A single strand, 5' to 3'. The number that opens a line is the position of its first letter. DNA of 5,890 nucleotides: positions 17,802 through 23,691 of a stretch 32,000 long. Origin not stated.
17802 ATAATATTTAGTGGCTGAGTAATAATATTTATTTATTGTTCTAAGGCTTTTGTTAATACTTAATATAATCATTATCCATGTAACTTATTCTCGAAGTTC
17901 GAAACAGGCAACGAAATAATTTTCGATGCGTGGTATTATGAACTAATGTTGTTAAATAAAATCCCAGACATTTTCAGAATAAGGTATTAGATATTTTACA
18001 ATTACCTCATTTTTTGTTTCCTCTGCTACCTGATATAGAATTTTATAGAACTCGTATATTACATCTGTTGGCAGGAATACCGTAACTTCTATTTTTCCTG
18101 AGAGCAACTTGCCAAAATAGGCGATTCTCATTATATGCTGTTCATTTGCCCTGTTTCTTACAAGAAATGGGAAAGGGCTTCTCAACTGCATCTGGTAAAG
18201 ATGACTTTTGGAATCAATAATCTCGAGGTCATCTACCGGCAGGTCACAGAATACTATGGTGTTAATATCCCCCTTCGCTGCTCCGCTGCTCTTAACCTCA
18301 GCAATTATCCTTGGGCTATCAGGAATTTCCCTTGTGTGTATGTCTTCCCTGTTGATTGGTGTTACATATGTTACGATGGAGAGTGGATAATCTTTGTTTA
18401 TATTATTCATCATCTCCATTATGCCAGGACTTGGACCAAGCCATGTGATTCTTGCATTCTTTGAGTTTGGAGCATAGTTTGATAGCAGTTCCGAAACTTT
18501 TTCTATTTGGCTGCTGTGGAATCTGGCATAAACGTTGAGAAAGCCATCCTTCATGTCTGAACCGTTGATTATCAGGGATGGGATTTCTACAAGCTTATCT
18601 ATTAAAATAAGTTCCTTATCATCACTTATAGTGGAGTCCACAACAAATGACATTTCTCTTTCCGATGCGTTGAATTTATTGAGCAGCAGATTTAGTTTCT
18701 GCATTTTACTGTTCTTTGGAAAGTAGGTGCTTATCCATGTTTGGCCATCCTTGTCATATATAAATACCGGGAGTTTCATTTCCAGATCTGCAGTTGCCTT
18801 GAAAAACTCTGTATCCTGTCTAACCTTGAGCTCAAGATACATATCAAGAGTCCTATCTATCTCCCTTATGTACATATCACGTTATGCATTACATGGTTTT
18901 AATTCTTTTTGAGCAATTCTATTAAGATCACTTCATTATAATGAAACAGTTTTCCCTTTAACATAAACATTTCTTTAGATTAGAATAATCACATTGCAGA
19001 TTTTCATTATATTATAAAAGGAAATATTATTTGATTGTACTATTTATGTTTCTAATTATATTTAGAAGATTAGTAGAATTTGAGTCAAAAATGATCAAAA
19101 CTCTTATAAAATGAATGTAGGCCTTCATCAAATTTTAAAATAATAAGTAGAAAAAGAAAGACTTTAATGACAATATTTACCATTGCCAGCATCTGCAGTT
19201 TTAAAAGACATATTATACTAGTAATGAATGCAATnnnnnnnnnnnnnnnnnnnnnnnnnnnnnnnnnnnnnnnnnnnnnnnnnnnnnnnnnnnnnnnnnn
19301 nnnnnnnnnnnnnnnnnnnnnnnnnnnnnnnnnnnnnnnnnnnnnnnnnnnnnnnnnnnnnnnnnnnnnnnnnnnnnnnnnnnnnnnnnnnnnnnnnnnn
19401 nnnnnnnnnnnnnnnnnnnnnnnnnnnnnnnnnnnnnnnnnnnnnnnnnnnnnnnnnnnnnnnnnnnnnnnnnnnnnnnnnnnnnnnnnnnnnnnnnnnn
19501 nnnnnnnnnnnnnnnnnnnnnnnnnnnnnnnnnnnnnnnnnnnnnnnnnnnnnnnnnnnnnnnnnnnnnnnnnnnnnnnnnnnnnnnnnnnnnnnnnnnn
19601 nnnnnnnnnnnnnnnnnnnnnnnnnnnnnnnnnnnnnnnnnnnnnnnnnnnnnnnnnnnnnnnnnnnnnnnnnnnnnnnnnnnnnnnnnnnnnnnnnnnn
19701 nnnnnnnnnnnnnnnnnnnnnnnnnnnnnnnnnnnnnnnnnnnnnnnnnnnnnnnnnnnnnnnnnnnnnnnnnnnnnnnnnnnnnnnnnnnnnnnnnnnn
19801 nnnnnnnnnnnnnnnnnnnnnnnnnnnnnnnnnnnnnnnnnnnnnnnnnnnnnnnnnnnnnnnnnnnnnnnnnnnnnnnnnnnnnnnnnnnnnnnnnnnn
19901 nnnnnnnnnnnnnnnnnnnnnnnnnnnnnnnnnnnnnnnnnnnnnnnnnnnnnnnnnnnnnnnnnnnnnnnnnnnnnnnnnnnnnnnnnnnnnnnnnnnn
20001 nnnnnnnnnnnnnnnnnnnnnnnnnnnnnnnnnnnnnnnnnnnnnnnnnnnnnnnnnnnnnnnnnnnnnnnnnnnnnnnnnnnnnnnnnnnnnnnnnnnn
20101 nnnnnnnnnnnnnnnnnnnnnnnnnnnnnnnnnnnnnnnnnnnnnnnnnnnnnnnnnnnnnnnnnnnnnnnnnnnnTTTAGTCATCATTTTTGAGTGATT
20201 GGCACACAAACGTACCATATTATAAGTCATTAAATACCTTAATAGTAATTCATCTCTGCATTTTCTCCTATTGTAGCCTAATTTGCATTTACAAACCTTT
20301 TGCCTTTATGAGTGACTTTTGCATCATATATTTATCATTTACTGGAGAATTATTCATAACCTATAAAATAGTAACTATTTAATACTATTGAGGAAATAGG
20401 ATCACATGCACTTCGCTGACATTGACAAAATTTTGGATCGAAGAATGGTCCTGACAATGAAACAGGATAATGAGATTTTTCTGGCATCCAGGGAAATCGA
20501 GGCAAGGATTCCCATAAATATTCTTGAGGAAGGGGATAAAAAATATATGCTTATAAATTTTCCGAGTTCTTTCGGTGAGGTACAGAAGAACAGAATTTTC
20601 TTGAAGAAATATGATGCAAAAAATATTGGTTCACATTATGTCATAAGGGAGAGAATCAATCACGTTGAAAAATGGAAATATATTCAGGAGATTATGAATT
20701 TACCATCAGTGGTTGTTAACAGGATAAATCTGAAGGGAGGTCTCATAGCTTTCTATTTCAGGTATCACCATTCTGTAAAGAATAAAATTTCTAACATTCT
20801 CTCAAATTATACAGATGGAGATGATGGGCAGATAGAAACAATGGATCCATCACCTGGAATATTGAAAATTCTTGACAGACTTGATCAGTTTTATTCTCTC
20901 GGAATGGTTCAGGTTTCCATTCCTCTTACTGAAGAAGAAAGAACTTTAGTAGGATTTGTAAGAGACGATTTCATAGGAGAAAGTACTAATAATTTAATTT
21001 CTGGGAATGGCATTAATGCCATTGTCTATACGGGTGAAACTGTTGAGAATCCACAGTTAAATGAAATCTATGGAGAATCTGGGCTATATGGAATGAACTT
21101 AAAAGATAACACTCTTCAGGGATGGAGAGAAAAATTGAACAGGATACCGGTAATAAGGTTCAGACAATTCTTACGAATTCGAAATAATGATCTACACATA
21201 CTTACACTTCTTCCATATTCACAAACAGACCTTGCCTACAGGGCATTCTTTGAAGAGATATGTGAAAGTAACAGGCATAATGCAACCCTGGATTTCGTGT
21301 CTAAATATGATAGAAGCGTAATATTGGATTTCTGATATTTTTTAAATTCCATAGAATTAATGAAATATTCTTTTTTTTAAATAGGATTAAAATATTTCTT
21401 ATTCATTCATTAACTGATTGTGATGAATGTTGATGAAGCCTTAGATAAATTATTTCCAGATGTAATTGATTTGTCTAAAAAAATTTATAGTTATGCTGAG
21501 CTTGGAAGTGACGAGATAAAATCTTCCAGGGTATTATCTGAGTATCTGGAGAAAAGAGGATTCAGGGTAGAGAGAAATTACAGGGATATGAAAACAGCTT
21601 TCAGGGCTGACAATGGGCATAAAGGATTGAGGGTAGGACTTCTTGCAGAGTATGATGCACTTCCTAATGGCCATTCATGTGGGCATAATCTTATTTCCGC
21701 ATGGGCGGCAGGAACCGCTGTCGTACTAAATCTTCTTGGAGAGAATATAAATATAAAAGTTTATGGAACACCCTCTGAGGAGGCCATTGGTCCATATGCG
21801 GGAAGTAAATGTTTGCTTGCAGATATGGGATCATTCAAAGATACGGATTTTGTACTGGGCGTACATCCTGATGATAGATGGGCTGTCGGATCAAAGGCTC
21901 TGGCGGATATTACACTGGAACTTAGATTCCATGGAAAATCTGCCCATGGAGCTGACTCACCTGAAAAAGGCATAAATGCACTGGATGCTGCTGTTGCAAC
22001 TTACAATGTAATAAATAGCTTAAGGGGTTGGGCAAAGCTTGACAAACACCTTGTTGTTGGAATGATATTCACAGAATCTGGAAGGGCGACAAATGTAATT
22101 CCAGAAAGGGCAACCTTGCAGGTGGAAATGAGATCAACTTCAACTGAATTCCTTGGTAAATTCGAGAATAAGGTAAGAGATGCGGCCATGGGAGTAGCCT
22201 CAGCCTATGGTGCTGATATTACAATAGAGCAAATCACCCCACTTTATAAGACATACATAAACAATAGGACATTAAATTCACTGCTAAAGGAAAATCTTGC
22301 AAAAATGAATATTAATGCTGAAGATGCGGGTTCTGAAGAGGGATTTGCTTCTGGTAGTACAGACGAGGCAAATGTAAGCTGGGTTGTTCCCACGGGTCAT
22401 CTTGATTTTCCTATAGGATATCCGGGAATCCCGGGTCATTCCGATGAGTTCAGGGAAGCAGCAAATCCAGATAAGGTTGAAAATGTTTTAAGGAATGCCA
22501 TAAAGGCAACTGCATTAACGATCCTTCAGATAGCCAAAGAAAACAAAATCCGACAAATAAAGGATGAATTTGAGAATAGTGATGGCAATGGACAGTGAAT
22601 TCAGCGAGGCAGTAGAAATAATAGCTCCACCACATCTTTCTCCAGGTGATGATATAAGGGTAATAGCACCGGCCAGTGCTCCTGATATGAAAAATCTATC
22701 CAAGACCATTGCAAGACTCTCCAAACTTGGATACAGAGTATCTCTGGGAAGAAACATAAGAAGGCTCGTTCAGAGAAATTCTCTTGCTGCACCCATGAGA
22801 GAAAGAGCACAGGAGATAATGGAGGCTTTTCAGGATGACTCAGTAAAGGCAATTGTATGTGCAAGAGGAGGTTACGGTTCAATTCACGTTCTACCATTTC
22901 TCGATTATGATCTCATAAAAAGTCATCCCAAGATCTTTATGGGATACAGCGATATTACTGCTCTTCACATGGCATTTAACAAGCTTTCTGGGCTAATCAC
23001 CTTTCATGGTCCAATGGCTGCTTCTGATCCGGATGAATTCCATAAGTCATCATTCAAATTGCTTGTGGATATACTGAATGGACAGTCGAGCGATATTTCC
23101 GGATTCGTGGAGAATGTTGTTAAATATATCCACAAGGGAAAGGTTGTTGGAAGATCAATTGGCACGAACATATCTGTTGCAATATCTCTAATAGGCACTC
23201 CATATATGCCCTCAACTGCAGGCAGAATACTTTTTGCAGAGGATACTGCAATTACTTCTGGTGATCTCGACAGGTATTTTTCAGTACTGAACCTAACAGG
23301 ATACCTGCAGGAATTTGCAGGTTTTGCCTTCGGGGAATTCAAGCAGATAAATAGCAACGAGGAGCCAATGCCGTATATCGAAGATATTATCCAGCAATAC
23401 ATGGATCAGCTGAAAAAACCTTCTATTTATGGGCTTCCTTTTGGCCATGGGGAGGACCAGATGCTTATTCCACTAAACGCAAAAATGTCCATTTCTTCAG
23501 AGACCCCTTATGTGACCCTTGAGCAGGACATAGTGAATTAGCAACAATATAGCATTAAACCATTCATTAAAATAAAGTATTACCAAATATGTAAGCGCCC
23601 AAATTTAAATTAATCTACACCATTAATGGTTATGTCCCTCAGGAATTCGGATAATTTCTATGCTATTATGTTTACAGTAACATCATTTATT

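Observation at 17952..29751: Six diverged paralogues of an uncharacterised ~310-aa protein family packed into 12 kb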

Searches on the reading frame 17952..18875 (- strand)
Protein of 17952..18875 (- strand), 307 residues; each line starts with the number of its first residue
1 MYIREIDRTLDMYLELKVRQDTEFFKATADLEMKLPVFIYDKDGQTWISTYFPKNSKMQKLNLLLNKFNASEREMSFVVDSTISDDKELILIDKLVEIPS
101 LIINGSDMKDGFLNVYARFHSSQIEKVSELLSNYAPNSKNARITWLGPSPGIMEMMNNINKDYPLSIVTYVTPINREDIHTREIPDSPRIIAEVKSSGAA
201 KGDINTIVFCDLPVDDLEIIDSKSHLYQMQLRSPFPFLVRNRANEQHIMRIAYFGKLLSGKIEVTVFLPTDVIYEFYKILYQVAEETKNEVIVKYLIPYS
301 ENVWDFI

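Call 5: search_protein_families(library=pfam, proteins=[window:17952-18875:-], max_evalue=1)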
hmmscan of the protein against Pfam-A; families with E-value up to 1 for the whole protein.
window:17952-18875:- (307 aa): 1 family
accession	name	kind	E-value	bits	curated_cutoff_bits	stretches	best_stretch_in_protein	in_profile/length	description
PF19020.6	Ta1207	-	1.1e-65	221.9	26.3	1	14-284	2-276/277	Ta1207 family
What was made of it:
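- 17952..18875 (-): B1: Ta1207-family paralogue, B clade, 307 aa. The most conserved of the six. PF19020 at E 1.1e-65, full length (call 5).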

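Call 6: search_protein_families(library=ncbifam, proteins=[window:17952-18875:-], max_evalue=1)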
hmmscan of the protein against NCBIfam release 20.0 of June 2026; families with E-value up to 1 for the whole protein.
window:17952-18875:- (307 aa): 1 family
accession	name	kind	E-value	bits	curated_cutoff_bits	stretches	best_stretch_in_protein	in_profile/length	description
NF011006.0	PRK14432.1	equivalog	0.096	13.3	105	0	24-71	19-67/92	acylphosphatase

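Call 19: find_encoding_contigs(protein=window:17952-18875:-, flank=10000, max_places=4)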
Protein window:17952-18875:- (307 aa): 23 contigs read that carry it; 4 places shown.
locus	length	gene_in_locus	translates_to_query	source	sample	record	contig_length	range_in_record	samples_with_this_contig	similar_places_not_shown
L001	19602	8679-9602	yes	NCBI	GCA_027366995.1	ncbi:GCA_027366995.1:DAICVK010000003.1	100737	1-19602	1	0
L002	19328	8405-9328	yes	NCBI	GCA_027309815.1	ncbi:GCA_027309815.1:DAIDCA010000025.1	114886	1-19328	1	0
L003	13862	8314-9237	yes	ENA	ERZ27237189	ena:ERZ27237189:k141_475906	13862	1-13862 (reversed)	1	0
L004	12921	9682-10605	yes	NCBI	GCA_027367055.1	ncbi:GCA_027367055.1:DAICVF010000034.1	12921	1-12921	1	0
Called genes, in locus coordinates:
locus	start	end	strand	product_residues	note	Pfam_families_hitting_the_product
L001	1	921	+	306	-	?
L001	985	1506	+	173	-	PF12773:DZR (weak), PF13240:Zn_Ribbon_1 (weak), PF13248:Zn_ribbon_3 (faint)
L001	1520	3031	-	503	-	PF00221:Lyase_aromatic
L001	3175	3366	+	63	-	PF06348:DUF1059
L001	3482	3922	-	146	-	-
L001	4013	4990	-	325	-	PF02016:Peptidase_S66, PF17676:Peptidase_S66C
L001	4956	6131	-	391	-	PF07687:M20_dimer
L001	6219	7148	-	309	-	PF19020:Ta1207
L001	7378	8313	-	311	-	PF19020:Ta1207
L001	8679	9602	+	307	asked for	PF19020:Ta1207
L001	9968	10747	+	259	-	PF01555:N6_N4_Mtase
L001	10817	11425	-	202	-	PF07883:Cupin_2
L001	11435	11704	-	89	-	-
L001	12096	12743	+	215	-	PF00121:TIM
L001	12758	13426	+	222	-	-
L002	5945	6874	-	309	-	PF19020:Ta1207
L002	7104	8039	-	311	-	PF19020:Ta1207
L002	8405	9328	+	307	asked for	PF19020:Ta1207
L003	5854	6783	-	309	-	PF19020:Ta1207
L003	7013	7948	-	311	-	PF19020:Ta1207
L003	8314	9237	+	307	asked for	PF19020:Ta1207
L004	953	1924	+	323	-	PF19020:Ta1207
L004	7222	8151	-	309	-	PF19020:Ta1207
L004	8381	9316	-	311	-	PF19020:Ta1207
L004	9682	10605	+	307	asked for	PF19020:Ta1207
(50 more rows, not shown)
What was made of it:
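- Identical proteins are seen on many independent contigs; B1 is listed in 72 blocks of the collection (call 19).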

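Call 49: search_protein_families(library=padloc, proteins=[window:17952-18875:-], max_evalue=0.1)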
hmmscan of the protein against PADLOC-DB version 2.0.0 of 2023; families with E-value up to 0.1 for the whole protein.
window:17952-18875:- (307 aa): 0 families

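Call 50: search_protein_families(library=phrogs, proteins=[window:17952-18875:-], max_evalue=0.1)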
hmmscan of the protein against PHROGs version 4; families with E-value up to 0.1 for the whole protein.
window:17952-18875:- (307 aa): 1 family
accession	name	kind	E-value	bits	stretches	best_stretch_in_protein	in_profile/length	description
phrog_27338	-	unknown function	0.086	14.4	0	95-132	45-83/103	-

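Call 65: search_dna_similar(query=window:17952-18875:-, collection=plasmids, mode=protein, max_evalue=0.001)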
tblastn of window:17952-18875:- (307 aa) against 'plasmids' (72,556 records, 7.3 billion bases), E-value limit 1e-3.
No match.

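Call 66: search_dna_similar(query=window:17952-18875:-, collection=phages, mode=protein, max_evalue=0.001)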
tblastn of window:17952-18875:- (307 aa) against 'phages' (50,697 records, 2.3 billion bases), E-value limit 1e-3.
No match.
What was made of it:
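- tblastn finds nothing in 72,556 plasmids or 50,697 phage records (calls 65, 66).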

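Call 77: predict_structure(alignment_id=A6)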
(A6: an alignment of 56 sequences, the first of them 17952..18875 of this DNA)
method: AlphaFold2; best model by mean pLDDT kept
length: 307 residues; sequences in the alignment: 56
mean_pLDDT: 92.4   pTM: 0.90
mean pLDDT of the five models: 92.4, 92.2, 92.2, 90.7, 90.5
residues with pLDDT >= 90: 249; 70-90: 47; 50-70: 11; < 50: 0
segments of 3 or more residues with pLDDT < 50: none
pLDDT, mean of each block of 10 residues (from residue 1): 96 96 95 94 90 90 95 94 84 93 95 97 97 86 96 97 97 84 69 81 91 92 96 93 93 93 96 95 97 97 95
secondary structure, 60 per line:
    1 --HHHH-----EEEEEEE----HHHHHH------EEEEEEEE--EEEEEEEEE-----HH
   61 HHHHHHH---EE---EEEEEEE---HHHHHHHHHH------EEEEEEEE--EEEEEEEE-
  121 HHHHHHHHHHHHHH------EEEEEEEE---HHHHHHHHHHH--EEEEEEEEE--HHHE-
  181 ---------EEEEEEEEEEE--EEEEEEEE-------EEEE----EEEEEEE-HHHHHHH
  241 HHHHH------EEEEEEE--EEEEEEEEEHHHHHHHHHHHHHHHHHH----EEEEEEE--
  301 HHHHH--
elements in order: H3-6 E12-18 H23-28 E35-42 E45-53 H59-67 E76-82 H86-95 E102-109 E112-119 H121-134 E141-148 H152-162 E165-173 E190-200 E203-210 E218-221 E226-232 H234-245 E252-258 E261-269 H270-287 E292-298 H301-305
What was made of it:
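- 17952..18875 (-): AF2 pLDDT 92.4 and pTM 0.90 (call 77).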

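Call 79: fold_search(model_id=the predicted structure, library=pdb)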
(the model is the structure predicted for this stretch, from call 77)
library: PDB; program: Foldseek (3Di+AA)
matches with E <= 10: 1132; with E <= 0.001: 1
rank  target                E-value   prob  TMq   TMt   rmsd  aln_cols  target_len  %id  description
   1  5m86_A                6.0e-17  1.00  0.74  0.71   4.8       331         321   13  Crystal Structure of the Thermoplasma acidophilum Protein Ta1207 (released 2017-06-14)
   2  9kpg_A                3.0e-03  0.35  0.18  0.19  20.9       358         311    9  Crystal structure of human CASTOR2-arginine (released 2026-03-25)
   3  3ki9                  3.4e-03  0.28  0.16  0.12  20.8       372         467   10  Crystal structure of Staphylococcus aureus metallopeptidase (Sapep/DapE) in the Mn2+ bound form (released 2010-07-07)
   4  3khz_B                4.3e-03  0.85  0.16  0.13  11.1       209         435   11  Crystal Structure of R350A mutant of Staphylococcus aureus metallopeptidase (Sapep/DapE) in the apo-form (released 2010-07-07)
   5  3khx_B                7.5e-03  0.80  0.17  0.13  11.8       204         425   11  Crystal structure of Staphylococcus aureus metallopeptidase (Sapep/DapE) in the apo-form (released 2010-07-07)
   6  3f56_E                8.0e-03  0.35  0.16  0.23  18.6       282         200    8  The structure of a previously undetected carboxysome shell protein: CsoS1D from Prochlorococcus marinus MED4 (released 2009-06-16)
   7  6ner_b                8.9e-03  0.82  0.19  0.31  13.2       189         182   11  Synthetic Haliangium ochraceum BMC shell (released 2019-04-03)
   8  2nyi_B                9.5e-03  0.47  0.17  0.28  18.3       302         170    7  Crystal Structure of an Unknown Protein from Galdieria sulphuraria (released 2006-12-12)
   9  3khx_A                9.5e-03  0.21  0.17  0.14  22.9       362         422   11  Crystal structure of Staphylococcus aureus metallopeptidase (Sapep/DapE) in the apo-form (released 2010-07-07)
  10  6gez_A                9.5e-03  0.05  0.10  0.08  18.9       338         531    8  THE STRUCTURE OF TWITCH-2B N532F (released 2019-08-21)
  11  4l6u_B                1.1e-02  0.21  0.18  0.18  16.9       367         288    9  Crystal structure of AF1868: Cmr1 subunit of the Cmr RNA silencing complex (released 2014-02-12)
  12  6ner_X                1.2e-02  0.66  0.17  0.26  14.5       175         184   11  Synthetic Haliangium ochraceum BMC shell (released 2019-04-03)
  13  2nyi_A                1.2e-02  0.54  0.18  0.28  18.1       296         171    8  Crystal Structure of an Unknown Protein from Galdieria sulphuraria (released 2006-12-12)
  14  6ner_L                1.3e-02  0.80  0.19  0.29  13.2       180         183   11  Synthetic Haliangium ochraceum BMC shell (released 2019-04-03)
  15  3f56_C                1.3e-02  0.33  0.16  0.22  18.5       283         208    9  The structure of a previously undetected carboxysome shell protein: CsoS1D from Prochlorococcus marinus MED4 (released 2009-06-16)
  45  5it4                  7.3e-02  0.63  0.23  0.19  15.8       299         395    6  Crystal structure of Mycobacterium avium SerB2 mutant D343N (released 2016-04-27)
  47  5jjb                  7.7e-02  0.57  0.23  0.19  15.7       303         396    7  Crystal structure of Mycobacterium avium SerB2 mutant D343G (released 2016-05-18)
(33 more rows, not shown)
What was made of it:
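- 17952..18875 (-): Foldseek to 5m86_A gives E 6e-17 and TM 0.74 (call 79).
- Closest known: Tandem BMC-T microcompartment shell proteins. Same: Local Foldseek probability up to 0.82 for B1 (call 79).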

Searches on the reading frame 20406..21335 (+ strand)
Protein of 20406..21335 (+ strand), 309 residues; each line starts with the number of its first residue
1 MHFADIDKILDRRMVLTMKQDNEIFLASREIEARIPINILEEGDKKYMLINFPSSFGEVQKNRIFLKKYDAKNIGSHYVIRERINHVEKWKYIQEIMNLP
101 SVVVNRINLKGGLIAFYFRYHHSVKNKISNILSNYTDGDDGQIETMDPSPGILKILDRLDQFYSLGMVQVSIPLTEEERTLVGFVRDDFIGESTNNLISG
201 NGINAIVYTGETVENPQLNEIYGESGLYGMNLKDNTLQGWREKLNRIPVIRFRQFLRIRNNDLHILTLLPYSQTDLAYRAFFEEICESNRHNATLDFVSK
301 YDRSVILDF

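Call 5: search_protein_families(library=pfam, proteins=[window:20406-21335:+], max_evalue=1)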
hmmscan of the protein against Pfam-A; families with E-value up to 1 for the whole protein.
window:20406-21335:+ (309 aa): 1 family
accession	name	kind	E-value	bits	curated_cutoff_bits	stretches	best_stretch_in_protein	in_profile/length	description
PF19020.6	Ta1207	-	1.1e-52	179.2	26.3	1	13-275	1-266/277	Ta1207 family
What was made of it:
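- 20406..21335 (+): B2: Ta1207-family paralogue, B clade, 309 aa. It lies 84 bp upstream of an M20-type peptidase gene on the same strand. PF19020 at E 1.1e-52 (call 5).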

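Call 6: search_protein_families(library=ncbifam, proteins=[window:20406-21335:+], max_evalue=1)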
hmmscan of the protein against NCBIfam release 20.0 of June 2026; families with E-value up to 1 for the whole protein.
window:20406-21335:+ (309 aa): 0 families

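Call 49: search_protein_families(library=padloc, proteins=[window:20406-21335:+], max_evalue=0.1)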
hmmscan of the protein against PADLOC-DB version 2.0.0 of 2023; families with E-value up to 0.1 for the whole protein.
window:20406-21335:+ (309 aa): 0 families

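Call 50: search_protein_families(library=phrogs, proteins=[window:20406-21335:+], max_evalue=0.1)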
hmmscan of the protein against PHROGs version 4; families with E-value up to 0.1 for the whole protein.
window:20406-21335:+ (309 aa): 0 families

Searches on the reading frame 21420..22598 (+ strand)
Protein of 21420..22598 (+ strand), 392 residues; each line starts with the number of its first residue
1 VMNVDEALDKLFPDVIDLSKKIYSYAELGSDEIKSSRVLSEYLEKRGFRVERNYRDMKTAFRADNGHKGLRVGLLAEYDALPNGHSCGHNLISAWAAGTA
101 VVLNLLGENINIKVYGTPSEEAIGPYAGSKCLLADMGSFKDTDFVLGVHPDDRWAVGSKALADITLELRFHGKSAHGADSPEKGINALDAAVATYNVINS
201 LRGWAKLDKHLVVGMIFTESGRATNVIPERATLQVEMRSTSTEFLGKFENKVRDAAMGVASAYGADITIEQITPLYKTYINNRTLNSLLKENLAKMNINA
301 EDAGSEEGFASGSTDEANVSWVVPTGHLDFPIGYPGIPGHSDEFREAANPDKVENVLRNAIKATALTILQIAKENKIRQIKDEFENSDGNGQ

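Call 22: search_protein_families(library=pfam, proteins=[window:21420-22598:+], max_evalue=0.01)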
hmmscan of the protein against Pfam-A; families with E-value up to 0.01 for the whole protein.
window:21420-22598:+ (392 aa): 1 family
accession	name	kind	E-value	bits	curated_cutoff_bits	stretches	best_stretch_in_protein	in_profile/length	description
PF07687.19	M20_dimer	-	8.5e-10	39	21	1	165-256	8-99/107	Peptidase dimerisation domain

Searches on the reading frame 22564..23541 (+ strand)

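Call 22: search_protein_families(library=pfam, proteins=[window:22564-23541:+], max_evalue=0.01)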
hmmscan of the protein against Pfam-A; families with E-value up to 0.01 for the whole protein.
window:22564-23541:+ (325 aa): 2 families
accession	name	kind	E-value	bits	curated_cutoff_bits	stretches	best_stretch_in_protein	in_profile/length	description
PF02016.21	Peptidase_S66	-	3.6e-40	137.3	25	1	31-149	1-121/121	LD-carboxypeptidase N-terminal domain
PF17676.7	Peptidase_S66C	-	1.2e-27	97.3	23.7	1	196-310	2-120/120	LD-carboxypeptidase C-terminal domain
